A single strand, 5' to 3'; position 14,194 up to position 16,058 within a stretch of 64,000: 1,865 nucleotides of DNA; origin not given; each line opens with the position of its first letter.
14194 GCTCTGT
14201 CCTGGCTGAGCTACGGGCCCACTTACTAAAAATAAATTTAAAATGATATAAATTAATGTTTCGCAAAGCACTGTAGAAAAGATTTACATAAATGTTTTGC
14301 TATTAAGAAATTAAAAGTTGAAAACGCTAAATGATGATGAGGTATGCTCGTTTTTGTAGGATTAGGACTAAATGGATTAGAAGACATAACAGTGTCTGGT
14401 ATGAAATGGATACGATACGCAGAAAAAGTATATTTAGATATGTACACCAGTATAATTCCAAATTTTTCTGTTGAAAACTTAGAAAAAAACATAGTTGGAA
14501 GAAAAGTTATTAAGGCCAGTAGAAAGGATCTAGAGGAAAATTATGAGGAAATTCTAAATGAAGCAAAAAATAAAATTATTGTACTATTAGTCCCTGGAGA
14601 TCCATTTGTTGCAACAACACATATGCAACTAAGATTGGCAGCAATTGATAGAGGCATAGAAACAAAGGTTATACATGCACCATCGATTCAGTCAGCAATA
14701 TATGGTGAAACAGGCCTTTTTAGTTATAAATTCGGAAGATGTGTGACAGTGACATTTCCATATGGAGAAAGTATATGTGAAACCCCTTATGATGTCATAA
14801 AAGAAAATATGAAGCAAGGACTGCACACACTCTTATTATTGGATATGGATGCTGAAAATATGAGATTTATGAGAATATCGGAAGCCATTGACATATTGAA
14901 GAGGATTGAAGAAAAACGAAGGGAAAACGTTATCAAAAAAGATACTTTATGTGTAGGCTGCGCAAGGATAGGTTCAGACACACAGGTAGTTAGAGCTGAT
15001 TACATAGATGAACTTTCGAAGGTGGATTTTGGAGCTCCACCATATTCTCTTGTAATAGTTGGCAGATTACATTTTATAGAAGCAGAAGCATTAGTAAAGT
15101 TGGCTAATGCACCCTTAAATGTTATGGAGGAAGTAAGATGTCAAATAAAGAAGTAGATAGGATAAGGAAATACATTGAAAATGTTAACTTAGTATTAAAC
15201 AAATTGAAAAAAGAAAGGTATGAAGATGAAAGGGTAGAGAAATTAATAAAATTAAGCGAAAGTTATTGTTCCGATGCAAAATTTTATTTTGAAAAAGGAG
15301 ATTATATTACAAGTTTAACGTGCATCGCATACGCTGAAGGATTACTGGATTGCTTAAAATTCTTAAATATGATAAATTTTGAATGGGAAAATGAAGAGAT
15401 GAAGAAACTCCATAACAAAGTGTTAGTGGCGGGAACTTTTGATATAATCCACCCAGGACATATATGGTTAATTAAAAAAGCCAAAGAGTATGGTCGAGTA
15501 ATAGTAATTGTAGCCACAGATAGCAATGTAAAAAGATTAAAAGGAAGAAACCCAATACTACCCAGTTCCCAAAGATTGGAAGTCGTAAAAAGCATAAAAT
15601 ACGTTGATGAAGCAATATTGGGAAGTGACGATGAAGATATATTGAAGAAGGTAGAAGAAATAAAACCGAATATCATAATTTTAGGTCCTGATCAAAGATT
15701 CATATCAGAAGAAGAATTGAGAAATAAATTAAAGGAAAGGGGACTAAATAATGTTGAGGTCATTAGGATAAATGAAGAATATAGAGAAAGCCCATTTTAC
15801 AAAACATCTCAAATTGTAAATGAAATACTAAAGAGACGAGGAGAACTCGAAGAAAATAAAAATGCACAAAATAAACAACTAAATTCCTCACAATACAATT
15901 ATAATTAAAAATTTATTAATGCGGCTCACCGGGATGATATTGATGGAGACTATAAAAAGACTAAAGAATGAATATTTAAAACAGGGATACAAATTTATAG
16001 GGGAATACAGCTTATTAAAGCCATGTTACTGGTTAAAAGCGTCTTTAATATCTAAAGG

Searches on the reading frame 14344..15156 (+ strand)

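Call 52: search_protein_families(library=pfam, proteins=[window:14344-15156:+], max_evalue=0.001)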
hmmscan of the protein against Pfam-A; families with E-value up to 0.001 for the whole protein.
window:14344-15156:+ (270 aa): 1 family
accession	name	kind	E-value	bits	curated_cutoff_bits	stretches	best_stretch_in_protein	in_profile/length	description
PF00590.25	TP_methylase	-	3.4e-19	70.1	27.8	1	1-224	1-211/212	Tetrapyrrole (Corrin/Porphyrin) Methylases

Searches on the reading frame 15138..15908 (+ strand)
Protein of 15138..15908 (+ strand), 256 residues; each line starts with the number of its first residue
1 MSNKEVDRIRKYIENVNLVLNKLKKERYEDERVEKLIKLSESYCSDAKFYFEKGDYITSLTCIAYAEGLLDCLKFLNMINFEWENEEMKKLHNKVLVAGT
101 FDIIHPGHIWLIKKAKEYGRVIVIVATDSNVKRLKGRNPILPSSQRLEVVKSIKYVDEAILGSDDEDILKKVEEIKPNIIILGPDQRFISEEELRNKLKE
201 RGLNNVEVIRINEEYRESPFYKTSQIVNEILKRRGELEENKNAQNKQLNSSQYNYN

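Call 51: search_protein_families(library=pfam, proteins=[window:15138-15908:+], max_evalue=0.001)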
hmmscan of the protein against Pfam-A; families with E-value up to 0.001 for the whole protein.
window:15138-15908:+ (256 aa): 2 families
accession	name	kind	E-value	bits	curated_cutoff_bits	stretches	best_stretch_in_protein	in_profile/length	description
PF01467.32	CTP_transf_like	-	1e-19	71.5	21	1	97-227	2-131/133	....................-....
PF04010.18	DUF357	-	2.9e-17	62.9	29.4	1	11-78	1-72/73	Protein of unknown function (DUF357)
